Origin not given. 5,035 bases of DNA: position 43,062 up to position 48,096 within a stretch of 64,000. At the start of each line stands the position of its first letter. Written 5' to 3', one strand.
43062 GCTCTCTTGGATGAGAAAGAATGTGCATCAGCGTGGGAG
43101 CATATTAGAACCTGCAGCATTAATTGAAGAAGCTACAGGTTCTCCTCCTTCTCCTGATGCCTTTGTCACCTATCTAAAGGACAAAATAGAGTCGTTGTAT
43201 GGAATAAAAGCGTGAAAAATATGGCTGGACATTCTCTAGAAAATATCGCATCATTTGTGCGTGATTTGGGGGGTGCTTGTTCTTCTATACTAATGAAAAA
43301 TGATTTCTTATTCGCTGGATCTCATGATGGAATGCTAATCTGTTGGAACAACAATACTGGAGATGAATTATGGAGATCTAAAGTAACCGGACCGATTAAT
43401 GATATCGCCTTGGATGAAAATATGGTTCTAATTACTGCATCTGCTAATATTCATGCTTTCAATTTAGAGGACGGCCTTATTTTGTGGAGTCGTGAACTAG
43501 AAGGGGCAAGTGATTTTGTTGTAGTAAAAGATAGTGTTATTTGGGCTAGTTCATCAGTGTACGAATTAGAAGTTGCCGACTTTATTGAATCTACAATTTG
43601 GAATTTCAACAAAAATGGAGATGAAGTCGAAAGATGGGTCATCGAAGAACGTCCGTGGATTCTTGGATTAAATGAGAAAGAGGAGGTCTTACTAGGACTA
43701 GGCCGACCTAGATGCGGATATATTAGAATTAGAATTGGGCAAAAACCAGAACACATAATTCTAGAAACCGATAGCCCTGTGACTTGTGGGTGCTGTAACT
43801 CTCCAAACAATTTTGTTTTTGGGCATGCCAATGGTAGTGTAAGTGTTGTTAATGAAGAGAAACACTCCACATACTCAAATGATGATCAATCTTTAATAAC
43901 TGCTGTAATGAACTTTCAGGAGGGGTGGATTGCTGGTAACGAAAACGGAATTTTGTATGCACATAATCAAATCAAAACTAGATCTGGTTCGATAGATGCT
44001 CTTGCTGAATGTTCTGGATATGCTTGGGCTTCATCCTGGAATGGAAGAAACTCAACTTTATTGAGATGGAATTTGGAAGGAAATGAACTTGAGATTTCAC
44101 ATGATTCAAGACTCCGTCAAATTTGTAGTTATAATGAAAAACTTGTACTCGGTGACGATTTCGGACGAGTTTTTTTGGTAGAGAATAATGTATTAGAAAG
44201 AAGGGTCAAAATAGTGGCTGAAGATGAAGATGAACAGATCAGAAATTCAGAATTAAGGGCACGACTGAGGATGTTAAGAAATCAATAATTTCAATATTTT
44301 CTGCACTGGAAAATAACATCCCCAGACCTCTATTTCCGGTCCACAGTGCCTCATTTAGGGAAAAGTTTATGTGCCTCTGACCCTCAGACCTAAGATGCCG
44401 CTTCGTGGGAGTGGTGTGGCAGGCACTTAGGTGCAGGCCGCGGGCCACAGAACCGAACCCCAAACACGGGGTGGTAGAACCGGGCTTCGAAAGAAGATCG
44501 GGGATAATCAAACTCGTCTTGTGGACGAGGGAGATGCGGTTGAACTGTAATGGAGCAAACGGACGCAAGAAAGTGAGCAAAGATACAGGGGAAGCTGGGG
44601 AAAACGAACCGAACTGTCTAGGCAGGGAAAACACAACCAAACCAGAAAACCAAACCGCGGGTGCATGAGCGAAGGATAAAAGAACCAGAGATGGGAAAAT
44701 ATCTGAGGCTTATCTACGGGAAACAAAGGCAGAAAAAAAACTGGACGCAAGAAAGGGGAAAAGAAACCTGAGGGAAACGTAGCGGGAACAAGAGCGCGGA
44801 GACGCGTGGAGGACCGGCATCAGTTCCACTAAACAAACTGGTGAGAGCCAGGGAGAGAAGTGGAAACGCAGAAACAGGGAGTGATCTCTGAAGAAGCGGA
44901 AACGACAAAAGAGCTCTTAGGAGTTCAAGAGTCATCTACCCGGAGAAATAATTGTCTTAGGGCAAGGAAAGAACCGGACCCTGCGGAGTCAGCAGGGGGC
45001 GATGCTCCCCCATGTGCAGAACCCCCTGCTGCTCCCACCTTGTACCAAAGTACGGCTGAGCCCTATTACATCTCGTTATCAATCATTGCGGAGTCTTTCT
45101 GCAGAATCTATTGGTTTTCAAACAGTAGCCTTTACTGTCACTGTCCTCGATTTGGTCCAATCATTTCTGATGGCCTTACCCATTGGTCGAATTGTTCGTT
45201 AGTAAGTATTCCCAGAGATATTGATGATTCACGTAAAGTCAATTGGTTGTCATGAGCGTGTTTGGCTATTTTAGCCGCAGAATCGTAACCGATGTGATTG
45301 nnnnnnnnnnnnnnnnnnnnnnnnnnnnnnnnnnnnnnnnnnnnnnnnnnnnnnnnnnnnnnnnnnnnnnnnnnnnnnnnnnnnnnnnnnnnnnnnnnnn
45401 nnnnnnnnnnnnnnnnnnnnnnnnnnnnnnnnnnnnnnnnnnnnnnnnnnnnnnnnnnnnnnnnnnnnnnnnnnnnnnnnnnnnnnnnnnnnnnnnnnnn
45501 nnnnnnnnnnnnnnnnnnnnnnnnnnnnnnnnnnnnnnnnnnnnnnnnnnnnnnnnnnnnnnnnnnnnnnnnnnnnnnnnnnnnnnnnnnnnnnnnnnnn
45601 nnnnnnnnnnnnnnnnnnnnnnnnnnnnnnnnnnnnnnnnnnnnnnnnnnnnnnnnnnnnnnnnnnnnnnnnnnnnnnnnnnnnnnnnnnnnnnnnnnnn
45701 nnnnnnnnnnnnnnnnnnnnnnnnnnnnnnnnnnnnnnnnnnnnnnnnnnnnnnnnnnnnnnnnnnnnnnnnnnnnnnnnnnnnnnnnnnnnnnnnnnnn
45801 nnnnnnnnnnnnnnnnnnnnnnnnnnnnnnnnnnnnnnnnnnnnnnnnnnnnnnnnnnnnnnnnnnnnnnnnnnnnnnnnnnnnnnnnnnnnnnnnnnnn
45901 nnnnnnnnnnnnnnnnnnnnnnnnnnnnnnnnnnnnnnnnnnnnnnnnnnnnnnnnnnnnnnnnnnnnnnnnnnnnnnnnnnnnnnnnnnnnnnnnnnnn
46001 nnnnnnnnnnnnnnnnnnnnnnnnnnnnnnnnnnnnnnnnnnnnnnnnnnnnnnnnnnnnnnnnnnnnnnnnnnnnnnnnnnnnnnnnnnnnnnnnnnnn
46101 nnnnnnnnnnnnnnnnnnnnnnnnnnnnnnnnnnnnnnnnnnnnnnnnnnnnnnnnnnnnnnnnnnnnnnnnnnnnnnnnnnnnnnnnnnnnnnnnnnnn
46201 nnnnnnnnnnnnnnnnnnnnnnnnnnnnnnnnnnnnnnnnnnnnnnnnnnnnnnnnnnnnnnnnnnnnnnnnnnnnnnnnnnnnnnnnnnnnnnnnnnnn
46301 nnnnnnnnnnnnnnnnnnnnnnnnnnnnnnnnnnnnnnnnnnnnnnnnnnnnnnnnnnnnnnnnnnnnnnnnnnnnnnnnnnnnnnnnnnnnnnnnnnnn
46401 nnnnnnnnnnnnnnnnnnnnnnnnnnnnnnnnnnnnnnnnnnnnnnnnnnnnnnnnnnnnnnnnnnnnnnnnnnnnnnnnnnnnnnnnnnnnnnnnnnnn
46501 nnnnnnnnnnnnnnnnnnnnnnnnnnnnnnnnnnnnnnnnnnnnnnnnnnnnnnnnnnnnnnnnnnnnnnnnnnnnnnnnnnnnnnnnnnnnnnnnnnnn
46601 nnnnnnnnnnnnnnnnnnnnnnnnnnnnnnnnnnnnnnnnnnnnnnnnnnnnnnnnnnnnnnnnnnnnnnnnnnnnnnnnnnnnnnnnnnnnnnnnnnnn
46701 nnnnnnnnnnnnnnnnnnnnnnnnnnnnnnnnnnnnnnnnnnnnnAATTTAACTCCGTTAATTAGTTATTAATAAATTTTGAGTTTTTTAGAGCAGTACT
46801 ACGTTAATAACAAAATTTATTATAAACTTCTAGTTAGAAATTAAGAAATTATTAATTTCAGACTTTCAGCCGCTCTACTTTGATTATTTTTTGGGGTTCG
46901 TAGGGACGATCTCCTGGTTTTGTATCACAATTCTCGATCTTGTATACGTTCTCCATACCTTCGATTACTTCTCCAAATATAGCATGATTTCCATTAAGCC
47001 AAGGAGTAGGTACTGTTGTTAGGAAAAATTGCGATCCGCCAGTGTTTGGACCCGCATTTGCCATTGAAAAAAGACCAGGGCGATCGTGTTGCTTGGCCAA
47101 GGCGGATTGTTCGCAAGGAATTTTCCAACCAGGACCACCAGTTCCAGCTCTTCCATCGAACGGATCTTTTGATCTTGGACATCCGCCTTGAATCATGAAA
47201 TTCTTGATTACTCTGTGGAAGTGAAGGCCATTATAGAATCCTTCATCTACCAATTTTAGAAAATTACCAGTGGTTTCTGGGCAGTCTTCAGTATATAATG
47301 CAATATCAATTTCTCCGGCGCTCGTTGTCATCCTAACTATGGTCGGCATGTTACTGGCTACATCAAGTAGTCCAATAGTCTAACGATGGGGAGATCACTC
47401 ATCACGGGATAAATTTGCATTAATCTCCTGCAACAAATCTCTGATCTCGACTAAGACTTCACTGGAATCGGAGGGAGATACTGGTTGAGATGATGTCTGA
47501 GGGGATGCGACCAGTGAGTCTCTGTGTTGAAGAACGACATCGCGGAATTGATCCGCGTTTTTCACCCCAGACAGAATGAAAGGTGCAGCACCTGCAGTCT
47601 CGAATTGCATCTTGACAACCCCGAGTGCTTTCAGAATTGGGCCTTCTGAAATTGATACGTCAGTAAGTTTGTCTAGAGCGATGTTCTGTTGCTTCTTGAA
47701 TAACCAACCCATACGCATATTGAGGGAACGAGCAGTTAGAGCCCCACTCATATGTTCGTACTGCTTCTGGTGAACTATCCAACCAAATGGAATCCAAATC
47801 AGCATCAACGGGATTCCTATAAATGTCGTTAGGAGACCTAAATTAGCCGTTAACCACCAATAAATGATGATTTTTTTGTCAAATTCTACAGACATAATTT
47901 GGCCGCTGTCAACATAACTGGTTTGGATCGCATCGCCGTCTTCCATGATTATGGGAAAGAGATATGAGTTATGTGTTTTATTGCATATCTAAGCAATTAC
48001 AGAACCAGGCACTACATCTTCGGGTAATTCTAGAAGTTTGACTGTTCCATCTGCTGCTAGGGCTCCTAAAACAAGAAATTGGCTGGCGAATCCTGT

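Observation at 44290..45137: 850-bp purine-skewed, T-depleted noncoding island with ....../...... motif array and a two-state hairpin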

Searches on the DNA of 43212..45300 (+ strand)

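Call 5: search_rna_families(source=window, start=44100, end=45300, threshold=evalue, max_evalue=10, show_alignments=3)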
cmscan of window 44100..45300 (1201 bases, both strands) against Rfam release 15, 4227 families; matches with E-value up to 10: 3.
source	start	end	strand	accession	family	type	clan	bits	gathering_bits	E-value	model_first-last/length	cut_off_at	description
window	45210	45283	-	RF00494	snoU2_19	Gene; snRNA; snoRNA; CD-box;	-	19.7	39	5.8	1-80/80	no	Small nucleolar RNA U2-19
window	44243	44299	-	RF00016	SNORD14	Gene; snRNA; snoRNA; CD-box;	-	17.7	64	2.1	1-111/111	no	Small nucleolar RNA SNORD14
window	44980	45041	-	RF01939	mir-761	Gene; miRNA;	-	15.6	82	6.1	1-65/65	no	mir-761 microRNA precursor family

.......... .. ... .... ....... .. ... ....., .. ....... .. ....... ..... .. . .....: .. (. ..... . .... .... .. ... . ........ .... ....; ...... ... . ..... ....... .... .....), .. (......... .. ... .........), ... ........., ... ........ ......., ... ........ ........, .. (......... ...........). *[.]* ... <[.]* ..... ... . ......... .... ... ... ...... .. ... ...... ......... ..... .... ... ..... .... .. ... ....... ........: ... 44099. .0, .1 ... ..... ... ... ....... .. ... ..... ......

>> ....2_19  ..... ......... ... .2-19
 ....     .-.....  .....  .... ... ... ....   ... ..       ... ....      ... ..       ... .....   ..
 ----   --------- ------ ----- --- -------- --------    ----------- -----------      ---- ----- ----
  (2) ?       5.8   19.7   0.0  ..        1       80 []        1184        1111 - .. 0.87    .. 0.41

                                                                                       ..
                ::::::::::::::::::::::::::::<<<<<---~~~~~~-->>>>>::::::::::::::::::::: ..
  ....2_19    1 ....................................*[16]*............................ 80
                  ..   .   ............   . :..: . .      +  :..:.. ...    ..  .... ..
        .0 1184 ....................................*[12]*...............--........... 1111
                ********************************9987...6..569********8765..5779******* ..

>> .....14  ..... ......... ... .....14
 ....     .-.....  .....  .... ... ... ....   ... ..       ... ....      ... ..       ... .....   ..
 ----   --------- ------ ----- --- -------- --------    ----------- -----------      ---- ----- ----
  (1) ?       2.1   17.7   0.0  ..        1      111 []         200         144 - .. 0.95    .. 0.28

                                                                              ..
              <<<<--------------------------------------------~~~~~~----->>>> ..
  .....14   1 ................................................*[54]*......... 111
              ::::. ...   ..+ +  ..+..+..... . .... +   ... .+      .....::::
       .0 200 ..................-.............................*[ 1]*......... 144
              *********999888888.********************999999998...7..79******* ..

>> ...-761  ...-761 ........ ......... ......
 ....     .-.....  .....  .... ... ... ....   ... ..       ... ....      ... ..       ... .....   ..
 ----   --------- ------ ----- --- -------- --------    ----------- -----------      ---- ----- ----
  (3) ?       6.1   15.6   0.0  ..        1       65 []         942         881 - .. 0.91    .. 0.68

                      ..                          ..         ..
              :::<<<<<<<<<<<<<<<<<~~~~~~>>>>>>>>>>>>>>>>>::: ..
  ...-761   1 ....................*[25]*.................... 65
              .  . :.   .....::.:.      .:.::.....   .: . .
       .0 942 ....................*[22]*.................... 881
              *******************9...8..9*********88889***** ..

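Call 31: search_rna_families(source=L069, start=5880, end=6620, threshold=evalue, max_evalue=10, show_alignments=2)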
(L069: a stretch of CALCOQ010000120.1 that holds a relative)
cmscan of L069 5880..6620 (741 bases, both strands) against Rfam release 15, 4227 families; matches with E-value up to 10: 7.
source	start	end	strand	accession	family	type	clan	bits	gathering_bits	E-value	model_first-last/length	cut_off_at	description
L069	6448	6510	-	RF03944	mir-935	Gene; miRNA;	-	19.9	73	4.2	1-91/91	no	mir-935 microRNA precursor family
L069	6445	6514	-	RF03703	mir-3622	Gene; miRNA;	-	17.4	78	3.2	1-84/84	no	mir-3622 microRNA precursor family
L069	6445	6514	+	RF03703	mir-3622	Gene; miRNA;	-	16.8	78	4.7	1-84/84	no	mir-3622 microRNA precursor family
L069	6445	6514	-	RF03935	mir-763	Gene; miRNA;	-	16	100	3.4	21-99/120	no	mir-763 microRNA precursor family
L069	6456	6500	-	RF03253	mir-4654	Gene; miRNA;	-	15.2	87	8.5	1-76/76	no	mir-4654 microRNA precursor family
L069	6400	6440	+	RF01141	sR18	Gene; snRNA; snoRNA; CD-box;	-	11.5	45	8.2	1-56/56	no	Small nucleolar RNA sR18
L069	6515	6560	-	RF01294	snoU89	Gene; snRNA; snoRNA; HACA-box;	CL00082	8.9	44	3.9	1-270/270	no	Small nucleolar RNA U89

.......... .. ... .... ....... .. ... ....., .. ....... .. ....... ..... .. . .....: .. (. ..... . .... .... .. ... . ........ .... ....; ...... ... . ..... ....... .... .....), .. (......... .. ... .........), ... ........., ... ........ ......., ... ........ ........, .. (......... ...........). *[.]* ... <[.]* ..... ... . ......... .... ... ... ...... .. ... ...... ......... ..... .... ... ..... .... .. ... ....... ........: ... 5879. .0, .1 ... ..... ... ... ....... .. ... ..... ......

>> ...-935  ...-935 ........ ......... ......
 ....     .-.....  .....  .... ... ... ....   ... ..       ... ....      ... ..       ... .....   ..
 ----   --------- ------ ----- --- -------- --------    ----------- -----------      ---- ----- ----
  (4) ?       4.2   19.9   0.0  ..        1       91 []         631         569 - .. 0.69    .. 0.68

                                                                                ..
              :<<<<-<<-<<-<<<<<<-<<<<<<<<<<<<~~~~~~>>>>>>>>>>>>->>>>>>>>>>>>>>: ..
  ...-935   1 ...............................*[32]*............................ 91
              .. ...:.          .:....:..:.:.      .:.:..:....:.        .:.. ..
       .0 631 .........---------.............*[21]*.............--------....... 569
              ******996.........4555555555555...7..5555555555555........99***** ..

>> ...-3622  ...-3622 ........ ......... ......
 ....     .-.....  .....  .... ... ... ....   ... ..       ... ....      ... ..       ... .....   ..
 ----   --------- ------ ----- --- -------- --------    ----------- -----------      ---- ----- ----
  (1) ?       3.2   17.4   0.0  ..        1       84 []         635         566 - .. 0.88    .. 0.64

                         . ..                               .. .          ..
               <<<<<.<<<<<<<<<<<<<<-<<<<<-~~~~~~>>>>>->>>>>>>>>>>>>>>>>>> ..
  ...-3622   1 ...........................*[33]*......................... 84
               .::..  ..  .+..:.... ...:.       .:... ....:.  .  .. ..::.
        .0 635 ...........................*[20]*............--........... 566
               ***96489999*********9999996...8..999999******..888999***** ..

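Call 32: search_rna_families(sources=[L010, L062, L064, L068, L069, L070, L023, L037, L048, L059, L131, L091], threshold=gathering)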
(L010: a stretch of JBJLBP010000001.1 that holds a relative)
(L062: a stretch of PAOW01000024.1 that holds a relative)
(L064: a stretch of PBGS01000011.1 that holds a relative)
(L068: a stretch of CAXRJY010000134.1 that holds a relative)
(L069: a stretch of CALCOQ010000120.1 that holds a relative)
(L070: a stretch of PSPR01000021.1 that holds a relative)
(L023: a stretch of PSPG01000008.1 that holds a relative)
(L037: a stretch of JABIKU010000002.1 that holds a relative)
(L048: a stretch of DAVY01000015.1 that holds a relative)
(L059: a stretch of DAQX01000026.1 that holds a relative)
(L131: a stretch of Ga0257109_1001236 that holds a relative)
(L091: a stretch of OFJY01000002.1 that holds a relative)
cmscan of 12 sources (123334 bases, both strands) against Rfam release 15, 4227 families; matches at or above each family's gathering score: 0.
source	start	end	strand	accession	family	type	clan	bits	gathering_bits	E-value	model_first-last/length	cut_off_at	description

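Call 47: search_dna_similar(query=window:44397-45045:+, collection=phages, mode=distant, max_rows=10)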
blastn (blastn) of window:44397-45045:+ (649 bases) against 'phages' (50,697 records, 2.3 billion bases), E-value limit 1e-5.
No match.

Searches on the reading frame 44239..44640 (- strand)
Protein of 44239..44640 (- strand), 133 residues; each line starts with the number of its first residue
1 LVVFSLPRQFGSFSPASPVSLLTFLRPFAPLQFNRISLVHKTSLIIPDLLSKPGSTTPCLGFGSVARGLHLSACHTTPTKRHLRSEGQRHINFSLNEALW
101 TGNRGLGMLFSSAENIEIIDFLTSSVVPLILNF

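Call 75: find_encoding_contigs(protein=window:44239-44640:-, flank=3000, max_places=10)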
Protein window:44239-44640:- (133 aa): no gene with exactly this product is on record in the collection.

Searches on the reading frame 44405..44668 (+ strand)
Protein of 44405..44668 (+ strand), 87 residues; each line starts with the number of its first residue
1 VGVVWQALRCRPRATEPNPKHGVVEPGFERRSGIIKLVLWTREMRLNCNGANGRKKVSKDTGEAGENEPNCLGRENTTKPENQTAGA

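Call 74: find_encoding_contigs(protein=window:44405-44668:+, flank=3000, max_places=10)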
Protein window:44405-44668:+ (87 aa): no gene with exactly this product is on record in the collection.

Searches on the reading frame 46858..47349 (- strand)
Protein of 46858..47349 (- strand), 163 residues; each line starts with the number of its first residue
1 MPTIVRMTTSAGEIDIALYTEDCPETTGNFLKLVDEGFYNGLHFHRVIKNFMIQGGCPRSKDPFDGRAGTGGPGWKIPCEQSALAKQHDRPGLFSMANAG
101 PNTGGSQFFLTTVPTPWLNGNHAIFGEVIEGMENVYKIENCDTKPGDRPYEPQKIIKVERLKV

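Call 10: search_protein_families(library=pfam, proteins=[window:46858-47349:-])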
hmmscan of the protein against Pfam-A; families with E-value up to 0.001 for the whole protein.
window:46858-47349:- (163 aa): 1 family
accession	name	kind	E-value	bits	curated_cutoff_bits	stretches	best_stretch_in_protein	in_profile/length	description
PF00160.26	Pro_isomerase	-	8.1e-50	169.6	21.7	1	5-159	2-158/159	Cyclophilin type peptidyl-prolyl cis-trans isomerase/CLD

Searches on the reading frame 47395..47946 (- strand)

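Call 10: search_protein_families(library=pfam, proteins=[window:47395-47946:-])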
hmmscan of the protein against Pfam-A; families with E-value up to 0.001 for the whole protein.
window:47395-47946:- (183 aa): 1 family
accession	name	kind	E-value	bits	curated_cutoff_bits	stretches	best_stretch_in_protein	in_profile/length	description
PF03703.20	bPH_2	-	1.3e-11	45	22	1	69-136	7-76/78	Bacterial PH domain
